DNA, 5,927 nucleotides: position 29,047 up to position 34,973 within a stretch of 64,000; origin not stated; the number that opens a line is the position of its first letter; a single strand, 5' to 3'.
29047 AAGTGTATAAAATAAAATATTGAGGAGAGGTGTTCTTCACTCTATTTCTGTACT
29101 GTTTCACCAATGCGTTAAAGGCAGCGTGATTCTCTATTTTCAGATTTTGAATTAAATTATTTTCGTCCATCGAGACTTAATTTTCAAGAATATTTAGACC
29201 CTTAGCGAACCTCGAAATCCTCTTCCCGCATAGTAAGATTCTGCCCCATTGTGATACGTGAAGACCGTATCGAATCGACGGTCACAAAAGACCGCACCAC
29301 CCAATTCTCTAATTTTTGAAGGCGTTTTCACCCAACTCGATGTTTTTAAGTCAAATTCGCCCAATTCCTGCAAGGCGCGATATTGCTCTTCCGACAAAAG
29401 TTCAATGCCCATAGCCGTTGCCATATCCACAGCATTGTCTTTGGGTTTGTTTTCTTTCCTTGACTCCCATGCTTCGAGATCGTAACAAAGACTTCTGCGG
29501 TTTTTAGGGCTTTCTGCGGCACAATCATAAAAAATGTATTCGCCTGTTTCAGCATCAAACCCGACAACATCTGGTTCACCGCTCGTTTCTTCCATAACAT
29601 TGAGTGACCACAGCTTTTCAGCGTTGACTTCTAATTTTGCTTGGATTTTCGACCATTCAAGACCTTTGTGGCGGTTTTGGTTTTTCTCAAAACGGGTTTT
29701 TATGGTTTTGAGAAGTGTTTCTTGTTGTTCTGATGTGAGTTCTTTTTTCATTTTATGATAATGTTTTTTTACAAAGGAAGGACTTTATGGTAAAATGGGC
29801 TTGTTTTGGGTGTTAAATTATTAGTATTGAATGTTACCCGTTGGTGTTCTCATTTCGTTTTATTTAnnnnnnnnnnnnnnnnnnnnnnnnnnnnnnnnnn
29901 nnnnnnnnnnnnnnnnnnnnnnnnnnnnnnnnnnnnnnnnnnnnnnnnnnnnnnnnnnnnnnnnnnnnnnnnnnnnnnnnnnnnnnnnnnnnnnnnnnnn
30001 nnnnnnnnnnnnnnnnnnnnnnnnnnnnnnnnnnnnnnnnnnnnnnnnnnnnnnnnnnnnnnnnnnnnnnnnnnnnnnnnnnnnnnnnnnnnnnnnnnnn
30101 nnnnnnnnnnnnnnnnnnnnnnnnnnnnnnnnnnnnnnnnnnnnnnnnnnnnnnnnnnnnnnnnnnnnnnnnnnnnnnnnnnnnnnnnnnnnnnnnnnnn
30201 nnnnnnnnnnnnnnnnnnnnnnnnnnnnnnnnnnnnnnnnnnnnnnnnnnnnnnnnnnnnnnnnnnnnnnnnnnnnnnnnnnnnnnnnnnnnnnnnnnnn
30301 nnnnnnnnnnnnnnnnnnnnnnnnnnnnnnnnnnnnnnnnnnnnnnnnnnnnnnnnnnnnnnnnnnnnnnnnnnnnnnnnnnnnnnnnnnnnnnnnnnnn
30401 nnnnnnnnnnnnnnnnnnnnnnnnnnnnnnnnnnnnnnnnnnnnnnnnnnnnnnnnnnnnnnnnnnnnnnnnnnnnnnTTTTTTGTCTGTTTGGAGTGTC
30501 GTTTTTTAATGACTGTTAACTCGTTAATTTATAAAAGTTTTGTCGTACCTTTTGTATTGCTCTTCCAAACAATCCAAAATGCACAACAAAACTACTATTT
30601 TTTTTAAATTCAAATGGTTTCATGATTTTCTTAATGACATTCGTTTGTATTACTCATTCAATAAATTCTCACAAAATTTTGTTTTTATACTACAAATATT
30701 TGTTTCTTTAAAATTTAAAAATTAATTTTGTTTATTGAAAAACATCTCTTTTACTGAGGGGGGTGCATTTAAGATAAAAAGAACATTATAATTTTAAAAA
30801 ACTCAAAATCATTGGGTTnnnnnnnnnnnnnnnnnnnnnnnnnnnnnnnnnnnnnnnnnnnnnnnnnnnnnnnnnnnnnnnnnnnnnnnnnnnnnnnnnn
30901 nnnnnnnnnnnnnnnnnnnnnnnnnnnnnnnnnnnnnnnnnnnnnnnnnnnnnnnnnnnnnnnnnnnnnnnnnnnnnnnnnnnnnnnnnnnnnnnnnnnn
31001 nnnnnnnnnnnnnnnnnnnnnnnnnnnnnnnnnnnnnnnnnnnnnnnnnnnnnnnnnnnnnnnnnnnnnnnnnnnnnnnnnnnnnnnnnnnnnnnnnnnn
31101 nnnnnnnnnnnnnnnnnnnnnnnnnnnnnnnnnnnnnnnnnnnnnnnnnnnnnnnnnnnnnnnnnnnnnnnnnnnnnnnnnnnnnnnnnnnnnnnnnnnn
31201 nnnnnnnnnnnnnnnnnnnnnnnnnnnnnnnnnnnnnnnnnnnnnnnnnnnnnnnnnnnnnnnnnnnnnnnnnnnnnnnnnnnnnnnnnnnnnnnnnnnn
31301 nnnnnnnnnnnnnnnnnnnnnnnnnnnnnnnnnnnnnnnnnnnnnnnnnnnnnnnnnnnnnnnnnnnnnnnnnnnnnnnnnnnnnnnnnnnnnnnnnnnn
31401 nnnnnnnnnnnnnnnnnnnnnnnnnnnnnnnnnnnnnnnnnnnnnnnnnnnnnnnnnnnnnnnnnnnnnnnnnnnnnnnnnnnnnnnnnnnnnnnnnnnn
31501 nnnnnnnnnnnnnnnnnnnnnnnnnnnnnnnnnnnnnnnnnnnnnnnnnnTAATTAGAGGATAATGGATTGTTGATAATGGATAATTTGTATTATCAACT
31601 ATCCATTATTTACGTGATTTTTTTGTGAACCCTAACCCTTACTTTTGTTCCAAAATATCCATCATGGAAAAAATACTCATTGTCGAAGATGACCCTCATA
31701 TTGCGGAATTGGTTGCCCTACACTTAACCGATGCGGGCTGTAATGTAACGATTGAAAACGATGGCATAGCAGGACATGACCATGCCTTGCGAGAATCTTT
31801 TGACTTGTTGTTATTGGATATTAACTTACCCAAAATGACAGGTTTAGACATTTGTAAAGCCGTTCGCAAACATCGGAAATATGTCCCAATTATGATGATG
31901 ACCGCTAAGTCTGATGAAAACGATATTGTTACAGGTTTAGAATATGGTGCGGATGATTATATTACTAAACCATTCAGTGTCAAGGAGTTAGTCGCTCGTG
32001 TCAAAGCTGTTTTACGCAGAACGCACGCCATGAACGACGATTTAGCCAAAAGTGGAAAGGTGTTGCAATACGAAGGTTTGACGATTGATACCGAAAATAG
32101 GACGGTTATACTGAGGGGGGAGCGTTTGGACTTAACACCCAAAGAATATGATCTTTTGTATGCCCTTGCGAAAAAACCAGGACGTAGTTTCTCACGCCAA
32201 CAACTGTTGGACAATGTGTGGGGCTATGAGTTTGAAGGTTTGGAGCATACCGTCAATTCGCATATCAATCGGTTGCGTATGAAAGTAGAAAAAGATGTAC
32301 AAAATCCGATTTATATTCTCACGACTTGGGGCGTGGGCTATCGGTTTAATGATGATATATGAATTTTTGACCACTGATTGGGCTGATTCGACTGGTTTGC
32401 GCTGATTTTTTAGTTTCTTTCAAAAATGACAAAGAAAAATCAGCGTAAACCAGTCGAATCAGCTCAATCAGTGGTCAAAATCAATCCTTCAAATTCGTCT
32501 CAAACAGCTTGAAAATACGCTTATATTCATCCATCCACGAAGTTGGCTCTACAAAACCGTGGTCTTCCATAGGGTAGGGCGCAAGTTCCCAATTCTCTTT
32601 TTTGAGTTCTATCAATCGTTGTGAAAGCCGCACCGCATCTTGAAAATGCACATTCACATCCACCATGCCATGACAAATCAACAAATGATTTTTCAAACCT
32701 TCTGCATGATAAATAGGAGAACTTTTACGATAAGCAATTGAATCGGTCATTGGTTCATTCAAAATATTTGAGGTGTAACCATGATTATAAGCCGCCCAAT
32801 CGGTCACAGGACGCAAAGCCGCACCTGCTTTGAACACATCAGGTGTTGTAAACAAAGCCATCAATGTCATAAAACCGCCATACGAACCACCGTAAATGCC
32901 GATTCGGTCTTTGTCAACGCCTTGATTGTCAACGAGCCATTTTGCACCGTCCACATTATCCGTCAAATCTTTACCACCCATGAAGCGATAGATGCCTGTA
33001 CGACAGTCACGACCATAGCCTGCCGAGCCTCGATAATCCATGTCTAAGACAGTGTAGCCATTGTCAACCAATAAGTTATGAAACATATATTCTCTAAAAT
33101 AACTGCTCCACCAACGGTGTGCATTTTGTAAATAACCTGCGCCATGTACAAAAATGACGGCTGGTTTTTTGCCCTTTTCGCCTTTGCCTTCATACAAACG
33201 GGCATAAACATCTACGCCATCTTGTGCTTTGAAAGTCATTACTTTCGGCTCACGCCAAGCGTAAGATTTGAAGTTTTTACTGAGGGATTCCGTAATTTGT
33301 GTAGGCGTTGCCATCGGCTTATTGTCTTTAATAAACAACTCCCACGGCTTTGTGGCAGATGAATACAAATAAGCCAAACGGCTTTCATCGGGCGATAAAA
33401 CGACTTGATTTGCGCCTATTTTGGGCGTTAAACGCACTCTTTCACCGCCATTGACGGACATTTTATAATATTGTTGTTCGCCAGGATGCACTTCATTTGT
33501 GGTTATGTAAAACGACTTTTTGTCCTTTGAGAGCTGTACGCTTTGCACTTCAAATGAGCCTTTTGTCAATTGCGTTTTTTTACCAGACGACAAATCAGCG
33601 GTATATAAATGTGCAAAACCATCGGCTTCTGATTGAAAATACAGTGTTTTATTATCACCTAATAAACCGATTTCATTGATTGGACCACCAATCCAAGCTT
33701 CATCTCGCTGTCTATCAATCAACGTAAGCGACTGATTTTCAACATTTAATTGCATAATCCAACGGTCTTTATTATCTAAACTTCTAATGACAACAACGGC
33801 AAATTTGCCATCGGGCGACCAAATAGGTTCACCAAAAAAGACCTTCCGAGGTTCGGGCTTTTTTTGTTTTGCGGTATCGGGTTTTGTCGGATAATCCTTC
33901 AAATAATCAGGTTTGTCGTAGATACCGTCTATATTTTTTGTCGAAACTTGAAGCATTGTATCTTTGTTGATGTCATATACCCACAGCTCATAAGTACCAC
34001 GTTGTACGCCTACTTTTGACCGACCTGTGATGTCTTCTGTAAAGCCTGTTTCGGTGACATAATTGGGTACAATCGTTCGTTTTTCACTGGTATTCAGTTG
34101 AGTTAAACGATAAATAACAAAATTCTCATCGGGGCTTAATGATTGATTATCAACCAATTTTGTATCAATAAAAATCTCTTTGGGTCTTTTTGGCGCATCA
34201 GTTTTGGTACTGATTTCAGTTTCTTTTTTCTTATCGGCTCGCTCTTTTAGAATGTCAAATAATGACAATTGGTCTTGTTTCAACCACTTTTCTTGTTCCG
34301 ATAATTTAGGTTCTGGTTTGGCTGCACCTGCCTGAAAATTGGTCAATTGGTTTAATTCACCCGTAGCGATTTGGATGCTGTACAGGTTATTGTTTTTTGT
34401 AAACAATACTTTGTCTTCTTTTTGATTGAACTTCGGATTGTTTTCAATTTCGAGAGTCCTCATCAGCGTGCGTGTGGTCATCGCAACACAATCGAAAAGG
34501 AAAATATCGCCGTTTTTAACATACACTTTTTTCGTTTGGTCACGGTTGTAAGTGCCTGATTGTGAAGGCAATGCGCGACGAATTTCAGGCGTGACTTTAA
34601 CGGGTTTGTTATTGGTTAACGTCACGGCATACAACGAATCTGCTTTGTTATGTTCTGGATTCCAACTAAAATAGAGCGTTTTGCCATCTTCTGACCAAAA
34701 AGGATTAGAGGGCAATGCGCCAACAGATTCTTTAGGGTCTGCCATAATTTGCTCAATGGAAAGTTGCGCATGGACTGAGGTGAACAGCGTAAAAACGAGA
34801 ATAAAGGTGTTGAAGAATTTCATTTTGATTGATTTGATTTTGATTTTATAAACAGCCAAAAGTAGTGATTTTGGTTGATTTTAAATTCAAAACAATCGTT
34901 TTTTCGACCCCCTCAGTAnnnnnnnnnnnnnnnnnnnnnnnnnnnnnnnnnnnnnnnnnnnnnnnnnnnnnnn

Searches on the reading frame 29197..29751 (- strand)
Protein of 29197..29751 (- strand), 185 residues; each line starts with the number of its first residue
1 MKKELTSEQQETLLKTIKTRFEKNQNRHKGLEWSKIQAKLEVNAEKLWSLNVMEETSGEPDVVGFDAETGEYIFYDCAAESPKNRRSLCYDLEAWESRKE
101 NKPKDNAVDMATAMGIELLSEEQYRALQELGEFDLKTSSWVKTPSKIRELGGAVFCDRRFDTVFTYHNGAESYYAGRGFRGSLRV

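Call 68: search_protein_families(library=pfam, proteins=[window:29197-29751:-], max_evalue=0.0001)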
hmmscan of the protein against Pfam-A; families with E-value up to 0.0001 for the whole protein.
window:29197-29751:- (185 aa): 1 family
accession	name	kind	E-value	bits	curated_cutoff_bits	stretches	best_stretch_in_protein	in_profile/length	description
PF14066.11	DUF4256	-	1.7e-90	301.7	27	1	13-185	1-173/173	Protein of unknown function (DUF4256)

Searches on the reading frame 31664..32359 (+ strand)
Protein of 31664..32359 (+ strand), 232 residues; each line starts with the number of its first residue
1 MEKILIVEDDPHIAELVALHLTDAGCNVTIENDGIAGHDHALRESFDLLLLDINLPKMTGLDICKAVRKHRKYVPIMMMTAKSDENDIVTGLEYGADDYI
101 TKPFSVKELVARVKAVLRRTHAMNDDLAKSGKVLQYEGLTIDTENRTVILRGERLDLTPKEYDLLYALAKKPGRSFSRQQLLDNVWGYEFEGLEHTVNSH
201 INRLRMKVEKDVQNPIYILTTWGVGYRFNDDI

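Call 69: search_protein_families(library=pfam, proteins=[window:31664-32359:+], max_evalue=0.0001)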
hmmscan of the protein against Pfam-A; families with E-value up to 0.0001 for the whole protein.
window:31664-32359:+ (232 aa): 2 families
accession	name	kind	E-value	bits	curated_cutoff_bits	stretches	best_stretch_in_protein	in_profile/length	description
PF00072.30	Response_reg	-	1.5e-29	102.8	30.2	1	4-114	1-111/111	Response regulator receiver domain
PF00486.34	Trans_reg_C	-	3e-27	94.9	26.2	1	152-228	1-77/77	Transcriptional regulatory protein, C terminal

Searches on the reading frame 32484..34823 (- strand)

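Call 69: search_protein_families(library=pfam, proteins=[window:32484-34823:-], max_evalue=0.0001)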
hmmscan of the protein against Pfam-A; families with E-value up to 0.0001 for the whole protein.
window:32484-34823:- (780 aa): 6 families
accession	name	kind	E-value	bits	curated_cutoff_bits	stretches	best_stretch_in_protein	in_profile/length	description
PF00326.27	Peptidase_S9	-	1.6e-45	155.7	22.6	1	584-779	9-211/213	Prolyl oligopeptidase family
PF00930.27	DPPIV_N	-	1.2e-28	100.3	22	1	269-494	149-354/354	Dipeptidyl peptidase IV (DPP IV) N-terminal region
PF02129.25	Peptidase_S15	-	6.6e-13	49.4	23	1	535-680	1-139/262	X-Pro dipeptidyl-peptidase (S15 family)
PF20434.5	BD-FAE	-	1e-11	45.2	26.8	1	543-659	3-109/215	BD-FAE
PF07676.18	PD40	-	1.1e-10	41.6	20.9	0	40-57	13-30/38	WD40-like Beta Propeller Repeat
PF05448.18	AXE1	-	2e-06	27.3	21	0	529-656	59-193/321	Acetyl xylan esterase (AXE1)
